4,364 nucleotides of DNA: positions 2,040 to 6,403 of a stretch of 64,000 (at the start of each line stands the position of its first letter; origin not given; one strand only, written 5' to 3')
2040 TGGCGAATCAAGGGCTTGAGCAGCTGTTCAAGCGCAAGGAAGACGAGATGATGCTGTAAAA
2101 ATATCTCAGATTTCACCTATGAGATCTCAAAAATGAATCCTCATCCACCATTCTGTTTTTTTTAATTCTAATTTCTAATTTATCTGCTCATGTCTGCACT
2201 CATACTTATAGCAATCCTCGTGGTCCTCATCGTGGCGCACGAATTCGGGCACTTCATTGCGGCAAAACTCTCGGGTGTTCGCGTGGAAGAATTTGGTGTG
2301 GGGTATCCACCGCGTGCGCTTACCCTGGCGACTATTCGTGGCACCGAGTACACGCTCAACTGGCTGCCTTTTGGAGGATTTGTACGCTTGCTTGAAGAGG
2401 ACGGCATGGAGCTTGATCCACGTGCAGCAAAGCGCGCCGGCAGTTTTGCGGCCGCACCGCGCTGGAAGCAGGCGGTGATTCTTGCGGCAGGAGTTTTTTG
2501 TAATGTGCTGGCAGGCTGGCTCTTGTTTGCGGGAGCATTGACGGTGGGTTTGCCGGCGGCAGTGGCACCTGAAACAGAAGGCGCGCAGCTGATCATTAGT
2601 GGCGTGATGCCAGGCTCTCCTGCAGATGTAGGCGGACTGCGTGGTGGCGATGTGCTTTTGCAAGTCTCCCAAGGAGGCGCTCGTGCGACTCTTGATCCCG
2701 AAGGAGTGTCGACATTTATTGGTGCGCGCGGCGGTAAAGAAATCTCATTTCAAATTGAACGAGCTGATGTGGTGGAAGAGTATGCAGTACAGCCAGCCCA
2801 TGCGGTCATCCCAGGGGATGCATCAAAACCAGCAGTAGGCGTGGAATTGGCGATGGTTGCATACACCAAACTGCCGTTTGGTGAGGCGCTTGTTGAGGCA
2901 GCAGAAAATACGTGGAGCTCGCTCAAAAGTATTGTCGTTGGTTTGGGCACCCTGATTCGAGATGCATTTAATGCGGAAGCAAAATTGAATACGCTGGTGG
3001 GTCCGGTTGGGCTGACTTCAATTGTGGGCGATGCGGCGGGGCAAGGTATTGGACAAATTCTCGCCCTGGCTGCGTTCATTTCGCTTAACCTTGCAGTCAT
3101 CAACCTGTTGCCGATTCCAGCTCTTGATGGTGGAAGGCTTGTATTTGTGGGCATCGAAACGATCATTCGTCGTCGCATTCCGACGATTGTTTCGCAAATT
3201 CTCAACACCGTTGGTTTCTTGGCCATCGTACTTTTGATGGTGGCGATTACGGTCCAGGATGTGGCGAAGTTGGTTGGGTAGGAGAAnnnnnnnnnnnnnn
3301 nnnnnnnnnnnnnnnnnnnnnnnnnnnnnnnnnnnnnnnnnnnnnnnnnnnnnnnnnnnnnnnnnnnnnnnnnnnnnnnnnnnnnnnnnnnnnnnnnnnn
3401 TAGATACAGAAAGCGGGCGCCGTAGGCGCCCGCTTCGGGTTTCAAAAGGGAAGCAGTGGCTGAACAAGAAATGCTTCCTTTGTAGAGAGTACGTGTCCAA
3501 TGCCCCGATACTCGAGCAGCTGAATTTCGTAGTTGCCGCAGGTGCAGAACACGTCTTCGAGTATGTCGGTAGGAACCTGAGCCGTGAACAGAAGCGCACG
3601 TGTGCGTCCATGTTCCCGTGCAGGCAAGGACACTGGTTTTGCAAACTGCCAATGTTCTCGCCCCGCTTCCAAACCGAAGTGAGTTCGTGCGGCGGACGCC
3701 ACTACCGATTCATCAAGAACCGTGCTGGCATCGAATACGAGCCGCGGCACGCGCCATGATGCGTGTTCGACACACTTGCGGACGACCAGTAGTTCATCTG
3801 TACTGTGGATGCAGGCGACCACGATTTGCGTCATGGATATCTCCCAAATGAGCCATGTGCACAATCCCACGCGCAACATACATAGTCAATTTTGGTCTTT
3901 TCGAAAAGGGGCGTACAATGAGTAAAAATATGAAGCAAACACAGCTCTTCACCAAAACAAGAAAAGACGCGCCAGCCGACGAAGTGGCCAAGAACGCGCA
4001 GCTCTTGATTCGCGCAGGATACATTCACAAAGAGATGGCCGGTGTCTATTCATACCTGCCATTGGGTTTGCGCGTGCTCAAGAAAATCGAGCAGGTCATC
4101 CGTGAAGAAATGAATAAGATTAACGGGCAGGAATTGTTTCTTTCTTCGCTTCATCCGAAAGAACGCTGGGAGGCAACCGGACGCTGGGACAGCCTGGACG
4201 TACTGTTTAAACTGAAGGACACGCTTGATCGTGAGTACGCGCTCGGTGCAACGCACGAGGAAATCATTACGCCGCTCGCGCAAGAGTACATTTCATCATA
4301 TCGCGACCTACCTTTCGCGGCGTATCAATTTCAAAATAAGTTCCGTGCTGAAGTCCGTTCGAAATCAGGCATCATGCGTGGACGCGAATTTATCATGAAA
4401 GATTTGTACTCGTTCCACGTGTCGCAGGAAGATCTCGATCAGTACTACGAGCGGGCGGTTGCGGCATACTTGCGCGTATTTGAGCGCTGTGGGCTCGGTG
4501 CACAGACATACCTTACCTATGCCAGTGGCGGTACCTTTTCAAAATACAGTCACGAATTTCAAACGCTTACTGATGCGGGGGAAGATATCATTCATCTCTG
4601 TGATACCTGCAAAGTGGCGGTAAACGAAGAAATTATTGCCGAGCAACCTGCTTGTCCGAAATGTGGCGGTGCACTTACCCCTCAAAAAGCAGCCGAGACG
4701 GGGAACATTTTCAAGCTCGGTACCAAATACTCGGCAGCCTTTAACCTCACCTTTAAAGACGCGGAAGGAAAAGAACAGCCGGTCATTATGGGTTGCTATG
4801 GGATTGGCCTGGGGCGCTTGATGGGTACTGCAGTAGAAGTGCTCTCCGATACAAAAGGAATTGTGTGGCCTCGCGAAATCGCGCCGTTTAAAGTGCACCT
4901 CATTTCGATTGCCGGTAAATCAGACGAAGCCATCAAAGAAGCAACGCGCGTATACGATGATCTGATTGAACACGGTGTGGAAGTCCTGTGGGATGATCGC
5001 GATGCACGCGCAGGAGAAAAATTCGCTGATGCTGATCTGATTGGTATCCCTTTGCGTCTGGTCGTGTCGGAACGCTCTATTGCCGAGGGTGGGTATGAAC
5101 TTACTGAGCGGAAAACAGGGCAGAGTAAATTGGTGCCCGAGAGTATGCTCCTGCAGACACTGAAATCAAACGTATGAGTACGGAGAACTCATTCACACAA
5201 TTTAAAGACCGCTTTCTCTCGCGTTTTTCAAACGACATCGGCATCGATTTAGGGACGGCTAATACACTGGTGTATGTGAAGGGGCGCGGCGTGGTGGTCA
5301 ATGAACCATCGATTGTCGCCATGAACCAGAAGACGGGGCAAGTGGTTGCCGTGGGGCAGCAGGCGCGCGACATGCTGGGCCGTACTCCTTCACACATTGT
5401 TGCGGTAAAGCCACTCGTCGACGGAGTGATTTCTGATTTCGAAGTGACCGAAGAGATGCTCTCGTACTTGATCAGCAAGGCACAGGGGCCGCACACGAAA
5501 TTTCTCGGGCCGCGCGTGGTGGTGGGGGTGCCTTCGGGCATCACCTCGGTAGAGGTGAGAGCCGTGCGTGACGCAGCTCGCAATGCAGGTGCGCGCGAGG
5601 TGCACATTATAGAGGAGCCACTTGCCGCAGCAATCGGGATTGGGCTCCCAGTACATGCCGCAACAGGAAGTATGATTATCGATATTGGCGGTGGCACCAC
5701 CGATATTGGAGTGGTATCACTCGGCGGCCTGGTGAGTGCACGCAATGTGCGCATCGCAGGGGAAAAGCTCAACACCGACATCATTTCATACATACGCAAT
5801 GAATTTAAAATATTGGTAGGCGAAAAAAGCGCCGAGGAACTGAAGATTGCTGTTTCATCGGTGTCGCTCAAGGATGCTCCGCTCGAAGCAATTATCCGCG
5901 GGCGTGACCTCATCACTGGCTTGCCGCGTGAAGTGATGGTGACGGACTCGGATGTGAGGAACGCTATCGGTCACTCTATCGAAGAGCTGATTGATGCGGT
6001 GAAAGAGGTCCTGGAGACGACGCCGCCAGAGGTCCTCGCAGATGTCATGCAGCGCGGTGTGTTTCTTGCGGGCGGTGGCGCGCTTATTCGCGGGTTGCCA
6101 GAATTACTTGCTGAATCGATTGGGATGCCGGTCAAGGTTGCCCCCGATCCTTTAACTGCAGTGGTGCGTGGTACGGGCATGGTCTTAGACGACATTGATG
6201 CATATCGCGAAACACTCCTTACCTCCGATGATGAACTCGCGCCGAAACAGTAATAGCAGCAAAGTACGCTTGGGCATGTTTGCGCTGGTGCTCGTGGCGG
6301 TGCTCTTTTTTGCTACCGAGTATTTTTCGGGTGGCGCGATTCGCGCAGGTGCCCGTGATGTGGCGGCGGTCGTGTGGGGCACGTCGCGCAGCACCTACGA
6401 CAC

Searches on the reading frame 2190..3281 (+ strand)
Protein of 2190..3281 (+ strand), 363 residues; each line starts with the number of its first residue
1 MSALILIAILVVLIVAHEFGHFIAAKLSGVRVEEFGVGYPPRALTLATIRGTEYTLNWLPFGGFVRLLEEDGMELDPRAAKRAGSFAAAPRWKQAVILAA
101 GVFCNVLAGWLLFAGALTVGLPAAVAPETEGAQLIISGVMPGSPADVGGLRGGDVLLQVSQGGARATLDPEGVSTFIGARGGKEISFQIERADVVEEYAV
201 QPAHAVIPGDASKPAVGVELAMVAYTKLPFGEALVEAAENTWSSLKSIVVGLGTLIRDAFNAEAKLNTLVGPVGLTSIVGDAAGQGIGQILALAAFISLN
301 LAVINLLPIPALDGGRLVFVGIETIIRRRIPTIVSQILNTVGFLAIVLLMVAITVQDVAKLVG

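Call 61: search_protein_families(library=pfam, proteins=[window:2190-3281:+], max_evalue=0.0001)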
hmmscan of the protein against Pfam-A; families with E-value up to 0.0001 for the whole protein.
window:2190-3281:+ (363 aa): 2 families
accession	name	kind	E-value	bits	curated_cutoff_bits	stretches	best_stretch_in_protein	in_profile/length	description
PF02163.28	Peptidase_M50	-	5.1e-52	176.8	27.2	1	6-349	2-221/221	Peptidase family M50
PF17820.7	PDZ_6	-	1.1e-05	25.5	27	1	135-159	1-25/54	PDZ domain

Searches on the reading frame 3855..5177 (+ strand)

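Call 61: search_protein_families(library=pfam, proteins=[window:3855-5177:+], max_evalue=0.0001)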
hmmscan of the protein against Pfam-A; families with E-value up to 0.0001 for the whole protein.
window:3855-5177:+ (440 aa): 2 families
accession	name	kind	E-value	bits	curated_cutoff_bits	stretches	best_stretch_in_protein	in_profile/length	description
PF00587.30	tRNA-synt_2b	-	4.1e-35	121.9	29.3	1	118-328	1-177/179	tRNA synthetase class II core domain (G, H, P, S and T)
PF03129.25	HGTP_anticodon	-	5.7e-16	58.9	21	1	346-438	1-93/94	Anticodon binding domain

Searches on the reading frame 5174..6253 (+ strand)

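Call 61: search_protein_families(library=pfam, proteins=[window:5174-6253:+], max_evalue=0.0001)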
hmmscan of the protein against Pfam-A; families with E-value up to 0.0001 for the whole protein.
window:5174-6253:+ (359 aa): 4 families
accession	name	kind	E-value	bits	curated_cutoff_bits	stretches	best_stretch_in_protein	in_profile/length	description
PF06723.19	MreB_Mbl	-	9.9e-133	442.4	27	1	19-344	1-325/327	MreB/Mbl protein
PF00012.26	HSP70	-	1.3e-13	50.6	20.6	1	95-216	113-243/599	Hsp70 protein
PF14450.12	FtsA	-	2.8e-10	41.1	31.8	1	168-323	2-110/127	Cell division protein FtsA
PF11104.14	PilM_2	-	5.1e-05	22.8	27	0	296-323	278-305/340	Type IV pilus assembly protein PilM;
